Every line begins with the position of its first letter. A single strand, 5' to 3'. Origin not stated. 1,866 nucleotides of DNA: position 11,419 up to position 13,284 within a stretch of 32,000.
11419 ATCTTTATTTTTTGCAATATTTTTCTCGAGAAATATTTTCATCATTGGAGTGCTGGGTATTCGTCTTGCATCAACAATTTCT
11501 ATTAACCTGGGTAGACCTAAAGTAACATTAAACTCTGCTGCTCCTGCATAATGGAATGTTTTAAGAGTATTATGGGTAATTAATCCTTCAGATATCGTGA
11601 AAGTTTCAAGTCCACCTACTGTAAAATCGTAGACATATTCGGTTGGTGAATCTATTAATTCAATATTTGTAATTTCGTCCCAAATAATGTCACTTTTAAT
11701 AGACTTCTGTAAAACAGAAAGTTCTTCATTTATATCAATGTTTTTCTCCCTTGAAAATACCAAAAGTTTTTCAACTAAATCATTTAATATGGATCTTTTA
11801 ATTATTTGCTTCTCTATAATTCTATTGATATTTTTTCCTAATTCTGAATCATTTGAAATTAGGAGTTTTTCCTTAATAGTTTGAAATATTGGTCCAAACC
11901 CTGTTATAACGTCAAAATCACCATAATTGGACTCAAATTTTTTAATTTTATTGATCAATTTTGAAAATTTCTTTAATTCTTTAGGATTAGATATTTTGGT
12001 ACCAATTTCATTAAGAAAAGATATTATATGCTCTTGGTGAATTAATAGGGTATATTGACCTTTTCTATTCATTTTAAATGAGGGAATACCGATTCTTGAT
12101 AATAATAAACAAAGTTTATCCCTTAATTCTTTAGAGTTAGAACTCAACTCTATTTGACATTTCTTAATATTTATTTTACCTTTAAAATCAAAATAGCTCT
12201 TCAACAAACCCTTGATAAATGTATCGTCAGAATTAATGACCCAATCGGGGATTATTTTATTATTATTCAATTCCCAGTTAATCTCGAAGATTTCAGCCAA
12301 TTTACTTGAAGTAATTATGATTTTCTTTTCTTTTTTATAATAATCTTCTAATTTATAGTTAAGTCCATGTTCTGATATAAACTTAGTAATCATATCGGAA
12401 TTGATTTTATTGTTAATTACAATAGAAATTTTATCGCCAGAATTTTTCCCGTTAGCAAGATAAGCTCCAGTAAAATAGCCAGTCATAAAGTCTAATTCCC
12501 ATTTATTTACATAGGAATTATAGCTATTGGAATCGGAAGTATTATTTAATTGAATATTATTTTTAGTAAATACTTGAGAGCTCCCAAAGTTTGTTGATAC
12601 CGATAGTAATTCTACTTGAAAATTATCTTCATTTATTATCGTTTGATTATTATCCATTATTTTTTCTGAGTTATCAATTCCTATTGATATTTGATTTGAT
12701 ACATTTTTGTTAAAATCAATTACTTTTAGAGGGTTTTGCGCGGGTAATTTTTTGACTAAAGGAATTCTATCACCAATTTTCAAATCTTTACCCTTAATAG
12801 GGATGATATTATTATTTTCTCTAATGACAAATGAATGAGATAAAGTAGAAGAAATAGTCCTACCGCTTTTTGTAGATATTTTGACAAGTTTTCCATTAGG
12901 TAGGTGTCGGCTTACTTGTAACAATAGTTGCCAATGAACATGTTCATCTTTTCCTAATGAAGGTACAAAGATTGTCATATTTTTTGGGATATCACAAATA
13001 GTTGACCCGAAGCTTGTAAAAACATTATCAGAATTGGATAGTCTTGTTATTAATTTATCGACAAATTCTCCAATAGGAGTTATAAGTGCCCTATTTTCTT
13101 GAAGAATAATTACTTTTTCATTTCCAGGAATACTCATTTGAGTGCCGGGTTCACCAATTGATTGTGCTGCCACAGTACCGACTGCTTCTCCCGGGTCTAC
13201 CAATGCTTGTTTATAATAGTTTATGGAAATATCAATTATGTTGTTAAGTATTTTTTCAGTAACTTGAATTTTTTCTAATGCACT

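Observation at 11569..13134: Second intein (522 aa) splits the RNA polymerase trigger loop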

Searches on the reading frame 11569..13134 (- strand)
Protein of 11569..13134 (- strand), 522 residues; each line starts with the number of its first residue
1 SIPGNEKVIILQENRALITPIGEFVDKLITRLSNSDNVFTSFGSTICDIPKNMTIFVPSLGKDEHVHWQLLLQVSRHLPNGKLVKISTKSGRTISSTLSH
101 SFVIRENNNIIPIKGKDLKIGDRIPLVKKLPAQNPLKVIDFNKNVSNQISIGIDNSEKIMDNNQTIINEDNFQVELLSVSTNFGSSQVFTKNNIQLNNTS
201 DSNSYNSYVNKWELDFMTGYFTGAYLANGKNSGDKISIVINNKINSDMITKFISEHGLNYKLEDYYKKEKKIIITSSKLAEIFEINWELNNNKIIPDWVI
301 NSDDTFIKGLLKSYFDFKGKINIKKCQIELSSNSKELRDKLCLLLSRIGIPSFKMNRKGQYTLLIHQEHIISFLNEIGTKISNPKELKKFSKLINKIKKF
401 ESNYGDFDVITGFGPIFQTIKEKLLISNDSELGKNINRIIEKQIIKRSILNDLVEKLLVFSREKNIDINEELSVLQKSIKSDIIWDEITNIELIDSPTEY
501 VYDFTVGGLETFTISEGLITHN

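Call 5: search_protein_families(library=pfam, proteins=[window:11569-13134:-], max_evalue=0.01)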
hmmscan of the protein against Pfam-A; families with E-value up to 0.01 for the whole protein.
window:11569-13134:- (522 aa): 3 families
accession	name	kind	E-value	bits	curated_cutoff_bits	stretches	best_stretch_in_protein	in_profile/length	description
PF14890.11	Intein_splicing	-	5.2e-19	69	35.8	1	11-522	3-155/155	Intein splicing domain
PF14528.11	LAGLIDADG_3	-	7.6e-07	29.7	22.5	1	307-378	3-82/82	LAGLIDADG-like domain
PF14527.11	LAGLIDADG_WhiA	-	0.00016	22.2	23.2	1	319-381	13-78/93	WhiA LAGLIDADG-like domain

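Call 6: search_protein_families(library=ncbifam, proteins=[window:11569-13134:-], max_evalue=0.01)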
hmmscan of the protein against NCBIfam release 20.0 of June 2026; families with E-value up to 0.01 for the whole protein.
window:11569-13134:- (522 aa): 9 families
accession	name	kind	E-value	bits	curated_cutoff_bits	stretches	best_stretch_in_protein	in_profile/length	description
NF011491.0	PRK14898.1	equivalog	7.4e-101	338.6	783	1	1-522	76-543/860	DNA-directed RNA polymerase subunit A''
NF045703.1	rSAM_Tes_intein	exception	4e-14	51.4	1700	1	49-350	200-508/1040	tetraether lipid synthase Tes, intein-containing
NF011302.0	PRK14714.1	equivalog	8.1e-12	43.5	1791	1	6-133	937-1059/1350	DNA-directed DNA polymerase II large subunit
NF011418.0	PRK14845.1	equivalog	1.1e-11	43.3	756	1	53-402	63-320/1049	translation initiation factor IF-2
NF005852.0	PRK07773.1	equivalog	6.9e-10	37.9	780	1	292-522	597-826/886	replicative DNA helicase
NF038162.1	RtcB_rel_intein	exception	2.2e-07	29.2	1150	1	321-522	381-578/961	intein-containing RtcB family protein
TIGR01445.1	intein_Nterm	domain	8e-06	26.8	24.5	1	2-103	2-82/83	intein N-terminal splicing region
NF011287.0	PRK14698.1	equivalog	0.00046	18.3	1238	0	83-172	312-406/1017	V-type ATP synthase subunit A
TIGR00647.1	DNA_bind_WhiA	equivalog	0.0027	17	44.1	0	326-379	145-199/304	DNA-binding protein WhiA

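Call 8: search_solved_structures(query=window:11569-13134:-, max_evalue=0.01, show_alignments=2)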
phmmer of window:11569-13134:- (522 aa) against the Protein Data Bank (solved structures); distinct sequences matched with E-value up to 0.01: 10.
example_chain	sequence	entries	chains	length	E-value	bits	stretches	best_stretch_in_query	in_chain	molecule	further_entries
2cw7_A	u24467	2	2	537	5e-13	51.8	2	6-134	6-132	Endonuclease PI-PkoII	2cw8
5o9j_A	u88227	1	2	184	3.3e-12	49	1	4-130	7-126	Transcription initiation factor IIB,Transcription initiation factor IIB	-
5o9i_A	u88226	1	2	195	9.6e-12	47.5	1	5-132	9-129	Transcription initiation factor IIB,Transcription initiation factor IIB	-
2jmz_A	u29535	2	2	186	1.4e-08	37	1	18-145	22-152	Hypothetical protein MJ0781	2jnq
6rpq_A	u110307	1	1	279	0.00075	21.5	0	81-126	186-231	Ubiquitin-like protein SMT3,1108aa long hypothetical cell division control protein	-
7qss_A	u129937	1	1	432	0.0026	19.7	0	221-354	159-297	V-type ATP synthase alpha chain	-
6frg_A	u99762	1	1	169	0.0045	18.9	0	475-520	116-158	Replicative DNA helicase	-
6frh_A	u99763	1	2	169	0.0046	18.9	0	475-520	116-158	Replicative DNA helicase,Replicative DNA helicase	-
4o1r_A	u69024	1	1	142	0.0046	18.9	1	470-522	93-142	Replicative DNA helicase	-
7qsu_A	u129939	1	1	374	0.0051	18.7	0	220-355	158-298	V-ATPase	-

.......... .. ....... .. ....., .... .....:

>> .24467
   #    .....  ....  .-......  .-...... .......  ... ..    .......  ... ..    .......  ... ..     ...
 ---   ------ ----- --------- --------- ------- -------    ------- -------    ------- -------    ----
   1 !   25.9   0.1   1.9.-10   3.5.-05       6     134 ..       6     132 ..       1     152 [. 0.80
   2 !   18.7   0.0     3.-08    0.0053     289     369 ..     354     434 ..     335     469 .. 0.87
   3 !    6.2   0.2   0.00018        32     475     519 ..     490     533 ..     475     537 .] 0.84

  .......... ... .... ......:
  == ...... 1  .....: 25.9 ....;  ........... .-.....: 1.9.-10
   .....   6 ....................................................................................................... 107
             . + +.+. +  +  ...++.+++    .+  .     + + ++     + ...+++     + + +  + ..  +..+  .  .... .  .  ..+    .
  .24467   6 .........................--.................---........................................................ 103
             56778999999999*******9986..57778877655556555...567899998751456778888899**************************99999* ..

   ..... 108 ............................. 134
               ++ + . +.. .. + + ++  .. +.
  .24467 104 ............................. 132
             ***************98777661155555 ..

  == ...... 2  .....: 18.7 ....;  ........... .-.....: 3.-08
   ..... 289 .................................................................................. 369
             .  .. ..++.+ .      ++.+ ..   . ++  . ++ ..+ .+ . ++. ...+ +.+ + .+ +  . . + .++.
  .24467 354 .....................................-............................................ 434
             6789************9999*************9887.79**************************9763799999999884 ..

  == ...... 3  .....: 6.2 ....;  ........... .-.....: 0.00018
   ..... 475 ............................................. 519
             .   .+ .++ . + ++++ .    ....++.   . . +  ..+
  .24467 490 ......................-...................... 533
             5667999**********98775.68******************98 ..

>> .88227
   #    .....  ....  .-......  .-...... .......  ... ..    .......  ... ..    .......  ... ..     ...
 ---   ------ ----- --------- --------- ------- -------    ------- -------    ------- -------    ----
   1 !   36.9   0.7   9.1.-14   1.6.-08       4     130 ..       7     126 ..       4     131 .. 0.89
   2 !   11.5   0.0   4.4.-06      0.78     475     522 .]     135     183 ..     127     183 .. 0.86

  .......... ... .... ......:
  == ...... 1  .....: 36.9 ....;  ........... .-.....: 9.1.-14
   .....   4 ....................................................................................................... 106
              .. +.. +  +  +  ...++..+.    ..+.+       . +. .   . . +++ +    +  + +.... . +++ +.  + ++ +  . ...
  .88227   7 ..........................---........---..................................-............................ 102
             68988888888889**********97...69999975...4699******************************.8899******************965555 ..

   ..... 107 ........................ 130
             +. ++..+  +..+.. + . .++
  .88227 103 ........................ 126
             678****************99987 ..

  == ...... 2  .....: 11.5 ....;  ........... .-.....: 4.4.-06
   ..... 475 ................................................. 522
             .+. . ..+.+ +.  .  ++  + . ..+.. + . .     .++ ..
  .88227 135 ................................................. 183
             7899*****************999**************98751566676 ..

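Call 9: find_homologous_proteins(query=window:11569-13134:-, max_evalue=0.00001)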
Query window:11569-13134:- (522 aa): 59 proteins with E <= 0.00001 among 8000 candidates.
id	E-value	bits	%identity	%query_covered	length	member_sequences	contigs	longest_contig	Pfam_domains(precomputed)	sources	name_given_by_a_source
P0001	5.4e-107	377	40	100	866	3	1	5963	PF04998.23,PF14528.12,PF14890.12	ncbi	ncbi:MAG: DNA-directed RNA polymerase subunit A'' [Promethearchaeota archaeon]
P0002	4.2e-106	374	41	100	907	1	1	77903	PF04998.23,PF14528.12,PF14890.12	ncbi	ncbi:MAG: DNA-directed RNA polymerase subunit A'', partial [Promethearchaeota archaeon]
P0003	7.7e-102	360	38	99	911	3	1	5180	PF04998.23,PF14528.12,PF14890.12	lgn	-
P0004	1.2e-87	313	37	100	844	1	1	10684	PF04998.23,PF14528.12,PF14890.12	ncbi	ncbi:MAG: DNA-directed RNA polymerase subunit A'', partial [Candidatus Ranarchaeia archaeon]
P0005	1.2e-71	260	35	100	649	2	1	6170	PF04998.23,PF14528.12,PF14890.12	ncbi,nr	ncbi:intein-containing DNA-directed RNA polymerase subunit A'' [Candidatus Woesearchaeota archaeon]|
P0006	3.3e-71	259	34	100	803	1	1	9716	PF04998.23,PF14528.12,PF14890.12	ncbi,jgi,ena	-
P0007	1.2e-70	257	35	100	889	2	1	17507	PF04998.23,PF14528.12,PF14890.12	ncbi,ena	-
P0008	1.2e-70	257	35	99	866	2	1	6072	PF04998.23,PF14528.12,PF14890.12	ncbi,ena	-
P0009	3.1e-69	252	35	96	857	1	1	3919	PF04998.23,PF14528.12,PF14890.12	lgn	-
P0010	6.0e-69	251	37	100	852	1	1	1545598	PF04998.23,PF14528.12,PF14527.12,PF14890.12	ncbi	ncbi:DNA-directed RNA polymerase subunit A'' [Methanocaldococcus sp. 28A]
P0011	1.2e-68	250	34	96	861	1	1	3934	PF04998.23,PF14528.12,PF14890.12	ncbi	-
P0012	8.0e-68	247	35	100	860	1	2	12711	PF04998.23,PF14528.12,PF14890.12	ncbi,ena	-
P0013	1.8e-67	246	36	100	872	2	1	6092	PF04998.23,PF14528.12,PF14890.12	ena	-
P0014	2.2e-67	246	35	100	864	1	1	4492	PF04998.23,PF14528.12,PF14890.12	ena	-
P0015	2.5e-67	246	34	100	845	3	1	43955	PF04998.23,PF14528.12,PF14890.12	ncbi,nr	ncbi:MAG: DNA-directed RNA polymerase subunit A'' [Candidatus Aenigmarchaeota archaeon]|nr:DNA-direc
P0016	8.5e-67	244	35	100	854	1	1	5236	PF04998.23,PF14528.12,PF14890.12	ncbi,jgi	-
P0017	2.2e-66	243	36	100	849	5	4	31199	PF04998.23,PF14528.12,PF14890.12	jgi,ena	-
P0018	2.5e-66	242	33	100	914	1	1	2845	PF04998.23,PF14528.12,PF14890.12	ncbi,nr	ncbi:MAG: DNA-directed RNA polymerase subunit A'', partial [Candidatus Lokiarchaeota archaeon]|nr:DN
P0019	4.8e-66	242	34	100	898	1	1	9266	PF04998.23,PF14528.12,PF14890.12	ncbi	-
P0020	1.1e-65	240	33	100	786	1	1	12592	PF04998.23,PF14528.12,PF14890.12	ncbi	-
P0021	1.2e-65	240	35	96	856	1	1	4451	PF04998.23,PF14528.12,PF14890.12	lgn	-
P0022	1.5e-65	240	34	100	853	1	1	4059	PF04998.23,PF14528.12,PF14890.12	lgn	-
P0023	3.8e-65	239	33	99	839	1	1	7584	PF04998.23,PF14528.12,PF14890.12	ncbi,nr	ncbi:MAG: DNA-directed RNA polymerase subunit A'' [Candidatus Aenigmarchaeota archaeon]|nr:DNA-direc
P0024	5.9e-65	238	33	96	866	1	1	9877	PF04998.23,PF14528.12,PF14890.12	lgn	-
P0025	9.8e-65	237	36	100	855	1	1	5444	PF04998.23,PF14528.12,PF14890.12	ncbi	-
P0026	1.7e-64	236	33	100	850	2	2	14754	PF04998.23,PF14528.12,PF14890.12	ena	-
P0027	2.0e-64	236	35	90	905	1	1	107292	PF04998.23,PF14528.12,PF14890.12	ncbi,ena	-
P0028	2.0e-64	236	33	99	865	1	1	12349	PF04998.23,PF14528.12,PF14890.12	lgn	-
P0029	3.0e-64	236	35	95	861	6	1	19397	PF04998.23,PF14528.12,PF14890.12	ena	-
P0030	3.4e-64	235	33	99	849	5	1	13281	PF04998.23,PF14528.12,PF14890.12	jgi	jgi:DNA-directed RNA polymerase subunit A"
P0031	6.2e-64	235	32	100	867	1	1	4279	PF04998.23,PF14528.12,PF14890.12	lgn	-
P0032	2.5e-63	233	32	100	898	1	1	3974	PF04998.23,PF14528.12,PF14890.12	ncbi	-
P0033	2.8e-63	232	33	90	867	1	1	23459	PF04998.23,PF14528.12,PF14890.12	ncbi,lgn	-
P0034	2.9e-63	232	34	100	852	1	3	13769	PF04998.23,PF14528.12,PF14890.12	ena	-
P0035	4.3e-63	232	35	55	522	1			PF04998.23,PF14528.12,PF14890.12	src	-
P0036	1.2e-62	230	35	99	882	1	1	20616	PF04998.23,PF14528.12,PF14890.12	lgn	-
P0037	1.8e-62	230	33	100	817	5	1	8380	PF04998.23,PF14528.12,PF14890.12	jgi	-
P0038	3.4e-62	229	30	99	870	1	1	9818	PF04998.23,PF14528.12,PF14890.12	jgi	-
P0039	9.0e-62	227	35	99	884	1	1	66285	PF04998.23,PF14528.12,PF14890.12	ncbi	-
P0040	1.5e-61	227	36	73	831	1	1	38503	PF04998.23,PF14890.12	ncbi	-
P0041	2.4e-61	226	33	100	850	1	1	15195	PF04998.23,PF14528.12,PF14890.12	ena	-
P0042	3.0e-61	226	33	100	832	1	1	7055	PF04998.23,PF14528.12,PF14890.12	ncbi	-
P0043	4.0e-61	225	33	100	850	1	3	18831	PF04998.23,PF14528.12,PF14890.12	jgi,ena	-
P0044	4.0e-61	225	33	100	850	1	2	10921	PF04998.23,PF14528.12,PF14890.12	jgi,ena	-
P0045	1.1e-60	224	33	100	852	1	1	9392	PF04998.23,PF14528.12,PF14890.12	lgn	-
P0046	1.4e-60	224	37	90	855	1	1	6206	PF04998.23,PF14528.12,PF14890.12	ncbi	-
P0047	3.4e-60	222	34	100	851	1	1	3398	PF04998.23,PF14528.12,PF14890.12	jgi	jgi:DNA-directed RNA polymerase subunit A"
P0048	1.8e-59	220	33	99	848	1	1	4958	PF04998.23,PF14528.12,PF14890.12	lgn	-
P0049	7.0e-59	218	32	100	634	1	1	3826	PF04998.23,PF14528.12,PF14890.12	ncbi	ncbi:intein-containing DNA-directed RNA polymerase subunit A'', partial [Candidatus Woesearchaeota a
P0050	1.7e-58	217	32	99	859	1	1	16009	PF04998.23,PF14528.12,PF14890.12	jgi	-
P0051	3.3e-58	216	33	100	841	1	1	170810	PF04998.23,PF14528.12,PF14890.12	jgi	jgi:DNA-directed RNA polymerase subunit A"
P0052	3.5e-58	216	33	59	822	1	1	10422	PF04998.23,PF14528.12,PF14890.12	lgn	-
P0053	3.1e-57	212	33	97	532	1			PF04998.23,PF14528.12,PF14890.12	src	-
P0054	8.6e-57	211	31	100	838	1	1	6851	PF04998.23,PF14528.12,PF14890.12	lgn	-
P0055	2.8e-53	199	33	100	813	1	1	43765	PF04998.23,PF14528.12,PF14890.12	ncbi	-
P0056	4.6e-41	159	31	96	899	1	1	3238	PF04990.18,PF04998.23,PF14528.12,PF14890.12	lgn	-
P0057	4.0e-38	149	26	93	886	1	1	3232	PF04998.23,PF14528.12,PF14890.12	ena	-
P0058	1.9e-37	147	42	25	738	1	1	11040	PF04998.23,PF14890.12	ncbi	-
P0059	4.6e-27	113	33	46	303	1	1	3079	PF04998.23,PF14890.12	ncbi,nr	ncbi:hypothetical protein HYT92_00840 [Candidatus Pacearchaeota archaeon]|nr:hypothetical protein [C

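Call 39: search_protein_families(library=pfam, proteins=[P0056, P0057], max_evalue=0.001)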
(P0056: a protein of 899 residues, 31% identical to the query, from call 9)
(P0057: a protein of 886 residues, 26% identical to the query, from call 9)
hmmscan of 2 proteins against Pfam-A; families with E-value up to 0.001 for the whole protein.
P0056 (899 aa): 4 families
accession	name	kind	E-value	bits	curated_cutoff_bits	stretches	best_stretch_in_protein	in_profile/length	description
PF04998.22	RNA_pol_Rpb1_5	-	6.5e-35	121.3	28.5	1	471-801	90-263/267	RNA polymerase Rpb1, domain 5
PF14890.11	Intein_splicing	-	2.8e-17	63.4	35.8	1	54-470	19-155/155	Intein splicing domain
PF14528.11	LAGLIDADG_3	-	3.6e-16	59.6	22.5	1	246-326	2-82/82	LAGLIDADG-like domain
PF04990.17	RNA_pol_Rpb1_7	-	4e-07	30.5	23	1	533-617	1-82/136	RNA polymerase Rpb1, domain 7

P0057 (886 aa): 3 families
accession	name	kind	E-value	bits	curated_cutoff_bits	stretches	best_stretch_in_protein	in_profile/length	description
PF04998.22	RNA_pol_Rpb1_5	-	4.7e-31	108.7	28.5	2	524-812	90-264/267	RNA polymerase Rpb1, domain 5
PF14890.11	Intein_splicing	-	3.8e-16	59.7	35.8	1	126-523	17-155/155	Intein splicing domain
PF14528.11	LAGLIDADG_3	-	5.1e-06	27.1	22.5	1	345-396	26-82/82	LAGLIDADG-like domain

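Call 42: predict_structure(alignment_id=A1)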
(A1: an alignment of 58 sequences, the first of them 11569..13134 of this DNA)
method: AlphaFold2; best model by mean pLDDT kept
length: 522 residues; sequences in the alignment: 58
mean_pLDDT: 87.3   pTM: 0.86
mean pLDDT of the five models: 87.3, 86.3, 86.2, 85.8, 85.1
residues with pLDDT >= 90: 405; 70-90: 46; 50-70: 11; < 50: 60
segments of 3 or more residues with pLDDT < 50: 147-206
pLDDT, mean of each block of 10 residues (from residue 1): 97 94 97 92 96 97 97 96 97 94 93 96 97 94 58 41 36 32 29 36 53 96 97 96 94 95 94 95 90 94 98 95 92 96 98 95 94 93 85 87 74 95 97 96 94 97 98 96 98 98 95 97 91
secondary structure, 60 per line:
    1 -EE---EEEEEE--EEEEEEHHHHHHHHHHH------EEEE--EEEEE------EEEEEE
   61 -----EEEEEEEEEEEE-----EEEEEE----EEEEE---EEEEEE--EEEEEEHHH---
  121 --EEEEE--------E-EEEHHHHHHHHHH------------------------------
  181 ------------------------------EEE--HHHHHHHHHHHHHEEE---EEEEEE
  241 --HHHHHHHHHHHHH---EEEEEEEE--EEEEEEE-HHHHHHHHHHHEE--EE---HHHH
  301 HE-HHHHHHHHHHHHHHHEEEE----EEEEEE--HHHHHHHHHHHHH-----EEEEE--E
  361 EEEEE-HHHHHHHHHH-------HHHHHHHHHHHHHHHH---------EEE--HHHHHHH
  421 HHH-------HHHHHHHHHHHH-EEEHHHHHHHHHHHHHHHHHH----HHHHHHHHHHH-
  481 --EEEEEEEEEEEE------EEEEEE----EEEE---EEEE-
elements in order: E7-12 E15-20 H21-31 E38-41 E44-48 E55-60 E66-77 E83-88 E93-97 E101-106 E109-114 E123-127 E138-140 H141-150 E211-213 H216-228 E229-231 E235-240 H243-255 E259-266 E269-275 H277-287 H297-301 H304-318 E319-322 E327-332 H335-347 E353-357 E360-365 H367-376 H384-399 E409-411 H414-423 H431-442 E444-446 H447-464 H469-479 E483-494 E501-506 E511-514 E518-521
